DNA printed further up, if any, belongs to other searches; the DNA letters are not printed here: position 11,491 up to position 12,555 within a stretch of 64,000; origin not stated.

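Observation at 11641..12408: RNA polymerase alpha subunit lacks the entire C-terminal domain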

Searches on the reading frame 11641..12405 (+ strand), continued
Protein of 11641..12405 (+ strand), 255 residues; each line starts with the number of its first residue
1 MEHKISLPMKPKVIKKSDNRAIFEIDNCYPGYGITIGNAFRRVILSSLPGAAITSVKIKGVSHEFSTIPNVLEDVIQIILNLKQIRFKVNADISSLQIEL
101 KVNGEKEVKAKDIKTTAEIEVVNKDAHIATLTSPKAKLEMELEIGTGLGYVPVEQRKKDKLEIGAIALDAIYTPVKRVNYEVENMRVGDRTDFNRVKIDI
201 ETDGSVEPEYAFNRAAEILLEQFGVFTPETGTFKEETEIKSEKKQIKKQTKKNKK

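Call 10: find_homologous_proteins(query=window:11641-12405:+, max_evalue=1e-10)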
Query window:11641-12405:+ (255 aa): 8000 proteins with E <= 1e-10 among 8000 candidates; the best 120 are listed.
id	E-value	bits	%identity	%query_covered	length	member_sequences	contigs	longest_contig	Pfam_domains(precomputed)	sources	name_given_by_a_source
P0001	5.2e-152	522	100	97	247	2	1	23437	PF01000.32,PF01193.30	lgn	-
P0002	8.2e-140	482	95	90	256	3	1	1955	PF01000.32,PF01193.30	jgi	-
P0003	1.3e-134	465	95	89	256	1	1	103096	PF01000.32,PF01193.30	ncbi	ncbi:MAG: DNA-directed RNA polymerase subunit alpha [Patescibacteria group bacterium]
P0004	3.5e-128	444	85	90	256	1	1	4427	PF01000.32,PF01193.30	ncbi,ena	-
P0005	8.4e-127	439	86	89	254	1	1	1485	PF01000.32,PF01193.30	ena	-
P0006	1.8e-126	438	86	89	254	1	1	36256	PF01000.32,PF01193.30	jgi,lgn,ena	-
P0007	3.1e-126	438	83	95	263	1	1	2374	PF01000.32,PF01193.30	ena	-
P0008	3.4e-126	437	86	89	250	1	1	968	PF01000.32,PF01193.30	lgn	-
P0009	1.7e-125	435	85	89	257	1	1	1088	PF01000.32,PF01193.30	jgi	jgi:DNA-directed RNA polymerase subunit alpha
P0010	8.5e-125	433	83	90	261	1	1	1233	PF01000.32,PF01193.30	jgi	jgi:DNA-directed RNA polymerase subunit alpha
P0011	1.7e-124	432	85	90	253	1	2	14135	PF01000.32,PF01193.30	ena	-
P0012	3.1e-124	431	85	89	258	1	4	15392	PF01000.32,PF01193.30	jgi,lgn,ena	-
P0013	4.0e-124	431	83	90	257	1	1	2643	PF01000.32,PF01193.30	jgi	jgi:DNA-directed RNA polymerase subunit alpha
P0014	4.3e-124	431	83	90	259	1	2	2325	PF01000.32,PF01193.30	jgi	jgi:DNA-directed RNA polymerase subunit alpha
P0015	8.2e-124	430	82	89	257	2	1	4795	PF01000.32,PF01193.30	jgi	-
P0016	3.4e-123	428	84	89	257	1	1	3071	PF01000.32,PF01193.30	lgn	-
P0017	5.2e-123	427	80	97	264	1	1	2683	PF01000.32,PF01193.30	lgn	-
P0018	6.6e-123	427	85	89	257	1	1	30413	PF01000.32,PF01193.30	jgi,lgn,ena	-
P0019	8.2e-123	426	83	90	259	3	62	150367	PF01000.32,PF01193.30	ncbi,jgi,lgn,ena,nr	ncbi:MAG TPA: DNA-directed RNA polymerase subunit alpha [Candidatus Portnoybacteria bacterium]|jgi:D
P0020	1.5e-122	426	77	99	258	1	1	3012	PF01000.32,PF01193.30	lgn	-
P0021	3.5e-122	424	82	89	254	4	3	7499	PF01000.32,PF01193.30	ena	-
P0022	4.9e-122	424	78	100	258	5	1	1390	PF01000.32,PF01193.30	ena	-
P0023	6.8e-122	423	83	90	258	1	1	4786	PF01000.32,PF01193.30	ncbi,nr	ncbi:MAG: DNA-directed RNA polymerase subunit alpha [Nanoarchaeota archaeon]|nr:DNA-directed RNA pol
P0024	7.6e-120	417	81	90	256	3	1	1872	PF01000.32,PF01193.30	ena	-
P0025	4.2e-118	411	79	90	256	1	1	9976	PF01000.32,PF01193.30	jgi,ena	-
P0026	7.8e-117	407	77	94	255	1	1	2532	PF01000.32,PF01193.30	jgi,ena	jgi:DNA-directed RNA polymerase subunit alpha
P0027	1.1e-116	406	82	89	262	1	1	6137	PF01000.32,PF01193.30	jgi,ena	-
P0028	2.2e-116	405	79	89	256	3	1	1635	PF01000.32,PF01193.30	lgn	-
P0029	3.0e-116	405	79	90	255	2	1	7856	PF01000.32,PF01193.30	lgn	-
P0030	8.3e-116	403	79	89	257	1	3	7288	PF01000.32,PF01193.30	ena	-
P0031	1.4e-115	403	79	89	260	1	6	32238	PF01000.32,PF01193.30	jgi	jgi:DNA-directed RNA polymerase subunit alpha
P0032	2.4e-115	402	78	90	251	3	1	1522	PF01000.32,PF01193.30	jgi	jgi:DNA-directed RNA polymerase subunit alpha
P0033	1.3e-114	400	79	89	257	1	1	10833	PF01000.32,PF01193.30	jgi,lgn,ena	-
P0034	5.9e-114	397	76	95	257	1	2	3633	PF01000.32,PF01193.30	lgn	-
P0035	3.8e-113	395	78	89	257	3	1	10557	PF01000.32,PF01193.30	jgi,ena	-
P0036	6.3e-113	394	77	90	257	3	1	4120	PF01000.32,PF01193.30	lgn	-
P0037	9.5e-113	393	76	89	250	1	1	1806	PF01000.32,PF01193.30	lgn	-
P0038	1.2e-112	393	77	89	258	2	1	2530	PF01000.32,PF01193.30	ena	-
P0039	1.8e-112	393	75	89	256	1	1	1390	PF01000.32,PF01193.30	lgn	-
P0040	2.1e-112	392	77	90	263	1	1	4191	PF01000.32,PF01193.30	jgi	-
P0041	2.1e-112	392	75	90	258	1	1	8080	PF01000.32,PF01193.30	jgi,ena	-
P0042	5.5e-112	391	77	89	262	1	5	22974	PF01000.32,PF01193.30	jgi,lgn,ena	-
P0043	1.2e-111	390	72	97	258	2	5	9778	PF01000.32,PF01193.30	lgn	-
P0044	1.3e-111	390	74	90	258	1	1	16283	PF01000.32,PF01193.30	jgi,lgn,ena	-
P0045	4.8e-111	388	77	90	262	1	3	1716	PF01000.32,PF01193.30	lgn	-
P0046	5.1e-111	388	78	89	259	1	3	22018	PF01000.32,PF01193.30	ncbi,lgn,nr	ncbi:MAG: DNA-directed RNA polymerase subunit alpha [bacterium]|nr:DNA-directed RNA polymerase subun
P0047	5.7e-111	388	72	100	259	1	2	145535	PF01000.32,PF01193.30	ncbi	-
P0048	1.5e-110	386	75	90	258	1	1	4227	PF01000.32,PF01193.30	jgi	jgi:DNA-directed RNA polymerase subunit alpha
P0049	4.2e-110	385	77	89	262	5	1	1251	PF01000.32,PF01193.30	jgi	-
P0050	6.3e-110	384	74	89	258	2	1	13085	PF01000.32,PF01193.30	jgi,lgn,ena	-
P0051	2.4e-109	382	70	99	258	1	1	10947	PF01000.32,PF01193.30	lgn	-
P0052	2.5e-109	382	75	89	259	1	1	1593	PF01000.32,PF01193.30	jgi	jgi:DNA-directed RNA polymerase subunit alpha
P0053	4.8e-109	381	75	89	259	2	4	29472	PF01000.32,PF01193.30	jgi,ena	-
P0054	5.9e-109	381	72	100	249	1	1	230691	PF01000.32,PF01193.30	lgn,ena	-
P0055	1.1e-108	380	75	90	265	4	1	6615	PF01000.32,PF01193.30,PF13656.12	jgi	-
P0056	1.3e-108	380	75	89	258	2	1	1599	PF01000.32,PF01193.30,PF13656.12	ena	-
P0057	1.4e-108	380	75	89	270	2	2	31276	PF01000.32,PF01193.30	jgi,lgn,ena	-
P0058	2.8e-108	379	75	89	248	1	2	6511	PF01000.32,PF01193.30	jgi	-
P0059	3.0e-108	379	74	89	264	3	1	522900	PF01000.32,PF01193.30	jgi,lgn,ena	-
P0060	3.2e-108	379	71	93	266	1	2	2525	PF01000.32,PF01193.30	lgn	-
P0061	3.3e-108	379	73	96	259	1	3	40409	PF01000.32,PF01193.30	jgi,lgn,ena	-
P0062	4.0e-108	378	76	87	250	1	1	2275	PF01000.32,PF01193.30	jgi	-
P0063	4.7e-108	378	76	90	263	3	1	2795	PF01000.32,PF01193.30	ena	-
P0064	5.9e-108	378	73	89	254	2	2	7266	PF01000.32,PF01193.30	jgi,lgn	jgi:DNA-directed RNA polymerase subunit alpha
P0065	6.0e-108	378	75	89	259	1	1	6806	PF01000.32,PF01193.30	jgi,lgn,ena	-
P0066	7.5e-108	377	75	90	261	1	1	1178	PF01000.32,PF01193.30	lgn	-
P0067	1.1e-107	377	69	93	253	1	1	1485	PF01000.32,PF01193.30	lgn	-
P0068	1.2e-107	377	74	90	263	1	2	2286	PF01000.32,PF01193.30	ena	-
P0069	2.6e-107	376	71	97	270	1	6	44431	PF01000.32,PF01193.30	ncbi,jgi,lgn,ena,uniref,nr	ncbi:MAG: DNA-directed RNA polymerase subunit alpha [Candidatus Portnoybacteria bacterium CG10_big_f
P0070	3.0e-107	375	71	89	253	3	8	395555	PF01000.32,PF01193.30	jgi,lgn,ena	-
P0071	3.4e-107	375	73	89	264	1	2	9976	PF01000.32,PF01193.30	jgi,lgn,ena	-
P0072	5.2e-107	375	73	89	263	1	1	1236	PF01000.32,PF01193.30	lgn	-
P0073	5.6e-107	375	72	93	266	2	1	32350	PF01000.32,PF01193.30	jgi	jgi:DNA-directed RNA polymerase subunit alpha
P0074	7.1e-107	374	75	89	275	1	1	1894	PF01000.32,PF01193.30,PF13656.12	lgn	-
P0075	9.4e-107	374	73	89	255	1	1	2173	PF01000.32,PF01193.30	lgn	-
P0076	9.5e-107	374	72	90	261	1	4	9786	PF01000.32,PF01193.30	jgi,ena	-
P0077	1.3e-106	373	72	90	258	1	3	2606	PF01000.32,PF01193.30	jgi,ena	-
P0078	1.4e-106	373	74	89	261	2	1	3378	PF01000.32,PF01193.30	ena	-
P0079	1.5e-106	373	72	91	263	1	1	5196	PF01000.32,PF01193.30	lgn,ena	-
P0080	1.9e-106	373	74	88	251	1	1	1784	PF01000.32,PF01193.30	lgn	-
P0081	2.1e-106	373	72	90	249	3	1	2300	PF01000.32,PF01193.30,PF13656.12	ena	-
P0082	2.6e-106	372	68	100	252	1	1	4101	PF01000.32,PF01193.30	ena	-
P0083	2.7e-106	372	73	90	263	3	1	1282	PF01000.32,PF01193.30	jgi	jgi:DNA-directed RNA polymerase subunit alpha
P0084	3.6e-106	372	72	89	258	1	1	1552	PF01000.32,PF01193.30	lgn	-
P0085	4.4e-106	372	70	96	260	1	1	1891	PF01000.32,PF01193.30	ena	-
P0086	7.4e-106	371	71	89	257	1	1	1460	PF01000.32,PF01193.30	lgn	-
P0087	7.5e-106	371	74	89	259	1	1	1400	PF01000.32,PF01193.30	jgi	-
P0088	8.4e-106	371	68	96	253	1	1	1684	PF01000.32,PF01193.30,PF13656.12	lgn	-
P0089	1.2e-105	370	68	100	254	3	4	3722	PF01000.32,PF01193.30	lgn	-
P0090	1.9e-105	370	73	89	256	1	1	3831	PF01000.32,PF01193.30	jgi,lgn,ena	-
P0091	2.4e-105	369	73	93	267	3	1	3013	PF01000.32,PF01193.30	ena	-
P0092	3.8e-105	369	74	89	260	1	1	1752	PF01000.32,PF01193.30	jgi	jgi:DNA-directed RNA polymerase subunit alpha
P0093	4.1e-105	368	71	89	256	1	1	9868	PF01000.32,PF01193.30,PF13656.12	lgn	-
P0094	5.8e-105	368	74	88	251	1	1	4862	PF01000.32,PF01193.30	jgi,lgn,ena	-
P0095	1.3e-104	367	71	89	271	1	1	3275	PF01000.32,PF01193.30,PF13656.12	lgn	-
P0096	1.5e-104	367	73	89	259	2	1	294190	PF01000.32,PF01193.30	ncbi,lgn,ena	-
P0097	3.6e-104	365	72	89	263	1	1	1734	PF01000.32,PF01193.30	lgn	-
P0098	4.7e-104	365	70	90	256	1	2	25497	PF01000.32,PF01193.30,PF13656.12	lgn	-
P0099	6.0e-104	365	68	100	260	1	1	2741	PF01000.32,PF01193.30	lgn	-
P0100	6.4e-104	365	73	88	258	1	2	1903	PF01000.32,PF01193.30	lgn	-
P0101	1.8e-103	363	72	89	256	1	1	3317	PF01000.32,PF01193.30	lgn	-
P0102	5.5e-103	362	69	89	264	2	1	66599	PF01000.32,PF01193.30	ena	-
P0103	6.6e-103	361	69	93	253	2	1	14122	PF01000.32,PF01193.30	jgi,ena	-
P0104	2.0e-102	360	70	90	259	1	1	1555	PF01000.32,PF01193.30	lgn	-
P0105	2.2e-102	360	71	89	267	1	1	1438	PF01000.32,PF01193.30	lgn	-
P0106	4.1e-102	359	69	89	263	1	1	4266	PF01000.32,PF01193.30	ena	-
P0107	5.1e-102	358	68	89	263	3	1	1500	PF01000.32,PF01193.30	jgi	jgi:DNA-directed RNA polymerase subunit alpha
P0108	1.2e-101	357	71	82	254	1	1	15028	PF01000.32,PF01193.30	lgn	-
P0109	1.2e-101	357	71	89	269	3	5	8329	PF01000.32,PF01193.30,PF13656.12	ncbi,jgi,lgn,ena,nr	ncbi:MAG: DNA-directed RNA polymerase subunit alpha [Thermoplasmata archaeon]|nr:MAG: DNA-directed R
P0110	1.3e-101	357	71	89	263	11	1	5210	PF01000.32,PF01193.30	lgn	-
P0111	1.5e-101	357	69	89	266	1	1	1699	PF01000.32,PF01193.30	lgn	-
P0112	1.9e-101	356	69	89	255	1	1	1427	PF01000.32,PF01193.30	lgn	-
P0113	2.5e-101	356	68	90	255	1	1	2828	PF01000.32,PF01193.30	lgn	-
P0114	7.1e-101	355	68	89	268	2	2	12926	PF01000.32,PF01193.30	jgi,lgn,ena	-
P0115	8.1e-101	354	69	89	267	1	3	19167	PF01000.32,PF01193.30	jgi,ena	-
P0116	8.9e-101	354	71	89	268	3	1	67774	PF01000.32,PF01193.30,PF13656.12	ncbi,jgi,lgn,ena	-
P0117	1.1e-100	354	71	82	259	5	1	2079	PF01000.32,PF01193.30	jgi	-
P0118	1.3e-100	354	69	89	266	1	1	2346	PF01000.32,PF01193.30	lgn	-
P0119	1.8e-100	353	71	84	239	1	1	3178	PF01000.32,PF01193.30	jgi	-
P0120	1.8e-100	353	72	89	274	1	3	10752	PF01000.32,PF01193.30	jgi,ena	-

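Call 17: find_related_loci(query=window:11641-12405:+, collection=genome_contigs, flank=4000)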
Query window:11641-12405:+ (255 aa) in genome_contigs; peptide patterns used: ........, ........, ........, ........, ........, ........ (x = any residue, [..] = any of these).
600 stretches matched a pattern (row limit reached: there are more); 518 encode a relative of the query (tblastn E <= 1e-3); the best 80 are kept; 80 distinct loci.
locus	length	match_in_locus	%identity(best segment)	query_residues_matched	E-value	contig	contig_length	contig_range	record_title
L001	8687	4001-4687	83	1-229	8e-132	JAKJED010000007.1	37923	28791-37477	MAG: Patescibacteria group bacterium isolate UR.bin240 UR_contig_2298, whole genome shotgun sequence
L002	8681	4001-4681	78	1-226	5e-117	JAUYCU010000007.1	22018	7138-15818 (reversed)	MAG: bacterium isolate C20_maxbin.098 C20_k141_544612, whole genome shotgun sequence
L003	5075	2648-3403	63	3-252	3e-104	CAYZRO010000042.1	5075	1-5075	MAG TPA_asm: uncultured Candidatus Saccharibacteria bacterium isolate binchicken_co19_574 genome assembly, contig: NODE_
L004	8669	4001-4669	67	5-227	2e-99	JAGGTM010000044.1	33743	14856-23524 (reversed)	MAG: bacterium isolate AUK048 PB_MBMC_002_c_000000000055, whole genome shotgun sequence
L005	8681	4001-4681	60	1-227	4e-93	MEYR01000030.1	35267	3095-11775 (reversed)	MAG: Candidatus Azambacteria bacterium RIFCSPLOWO2_01_FULL_44_84 rifcsplowo2_01_scaffold_4386, whole genome shotgun sequ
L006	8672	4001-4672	60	3-227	2e-92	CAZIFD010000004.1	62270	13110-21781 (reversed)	MAG TPA_asm: uncultured Bdellovibrionales bacterium isolate binchicken_co168_52 genome assembly, contig: NODE_723_length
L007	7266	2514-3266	57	5-255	4e-92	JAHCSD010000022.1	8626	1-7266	MAG: Patescibacteria group bacterium isolate Bin_050 NODE_43_length_8626_cov_24.545210, whole genome shotgun sequence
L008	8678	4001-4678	61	5-231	3e-90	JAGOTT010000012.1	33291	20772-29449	MAG: Candidatus Moraniibacteriota bacterium isolate Gw_Eff_bin_440 Gw_Eff_2427_length_33291_cov_5.701996, whole genome s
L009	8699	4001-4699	57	5-241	4e-89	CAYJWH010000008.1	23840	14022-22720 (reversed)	MAG TPA_asm: uncultured Candidatus Saccharibacteria bacterium isolate ERP125453_co1_479 genome assembly, contig: NODE_19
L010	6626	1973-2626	61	5-223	1e-88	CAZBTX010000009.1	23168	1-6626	MAG TPA_asm: uncultured Candidatus Saccharibacteria bacterium isolate binchicken_co134_1342 genome assembly, contig: NOD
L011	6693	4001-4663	61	5-226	3e-88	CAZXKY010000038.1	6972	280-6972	MAG TPA_asm: uncultured Bdellovibrionales bacterium isolate SRP192927_co2_902 genome assembly, contig: NODE_23767_length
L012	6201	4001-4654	62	5-223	4e-88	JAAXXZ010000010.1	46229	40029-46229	MAG: Candidatus Moraniibacteriota bacterium isolate W9_Combined_metabat2_155 W9_Combined_metabat2_155_NODE_452, whole ge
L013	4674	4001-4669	60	3-226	1e-87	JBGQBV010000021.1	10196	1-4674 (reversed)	MAG: Candidatus Paceibacteria bacterium isolate OBJ2_061818_110_56 k141_257463_length_10196_cov_8.0000, whole genome sho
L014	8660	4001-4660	58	4-224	2e-87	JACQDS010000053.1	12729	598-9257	MAG: Candidatus Azambacteria bacterium isolate NC_groundwater_1001_Pr1_S-0.65um_41_7 Montesol18_Sp65_coassembly_scaffold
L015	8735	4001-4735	53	5-252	3e-87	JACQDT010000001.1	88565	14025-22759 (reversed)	MAG: Candidatus Azambacteria bacterium isolate NC_groundwater_1002_Pr1_S-0.65um_50_11 Montesol18_Sp65_coassembly_scaffol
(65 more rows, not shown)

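Call 20: search_protein_representatives(protein=window:11641-12405:+)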
Query: 255 residues. Proteins with E-value up to 0.001 (for the whole library): 8824; up to 1e-10: 5581; up to 1e-30: 1152. The best 150 are listed.
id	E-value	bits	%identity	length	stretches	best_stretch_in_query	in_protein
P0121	9.5e-95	332.9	46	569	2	23-228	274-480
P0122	1.4e-87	309.4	59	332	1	4-247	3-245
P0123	1.8e-84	299.3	57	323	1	1-244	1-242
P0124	2.2e-79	282.6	58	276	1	6-250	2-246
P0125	1.8e-77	276.3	59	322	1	4-228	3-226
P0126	2.2e-76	272.8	57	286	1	5-239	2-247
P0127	4.3e-76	271.9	54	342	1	4-254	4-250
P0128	1.8e-73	263.3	54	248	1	2-225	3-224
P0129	4.1e-72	258.8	54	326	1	1-226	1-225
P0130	1.5e-70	253.7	54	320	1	5-251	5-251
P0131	1.9e-70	253.4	53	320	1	9-240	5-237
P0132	3.7e-70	252.4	53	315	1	5-229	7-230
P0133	1.7e-69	250.3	53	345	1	5-239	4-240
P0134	5.9e-69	248.5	54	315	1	3-218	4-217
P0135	1.1e-68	247.6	53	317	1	4-254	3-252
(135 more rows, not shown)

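Call 48: predict_structure(alignment_id=A2)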
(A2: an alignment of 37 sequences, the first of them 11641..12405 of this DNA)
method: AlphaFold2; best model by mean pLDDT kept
length: 255 residues; sequences in the alignment: 37
mean_pLDDT: 62.9   pTM: 0.49
mean pLDDT of the five models: 62.9, 59.2, 58.7, 57.6, 50.4
residues with pLDDT >= 90: 4; 70-90: 104; 50-70: 82; < 50: 65
segments of 3 or more residues with pLDDT < 50: 1-5, 63-69, 147-171, 228-255
pLDDT, mean of each block of 10 residues (from residue 1): 50 84 81 75 65 57 46 60 67 70 78 79 78 70 54 32 38 71 71 79 80 76 54 30 38 43
secondary structure, 60 per line:
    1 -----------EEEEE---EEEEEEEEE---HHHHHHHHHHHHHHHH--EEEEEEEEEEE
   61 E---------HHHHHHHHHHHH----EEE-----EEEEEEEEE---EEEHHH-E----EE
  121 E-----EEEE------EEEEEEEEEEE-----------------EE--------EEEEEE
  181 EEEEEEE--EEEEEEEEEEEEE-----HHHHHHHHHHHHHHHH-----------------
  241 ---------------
elements in order: E12-16 E20-28 H32-47 E50-61 H71-82 E87-89 E95-103 E107-109 E119-121 E127-130 E137-147 E175-187 E190-202 H208-223
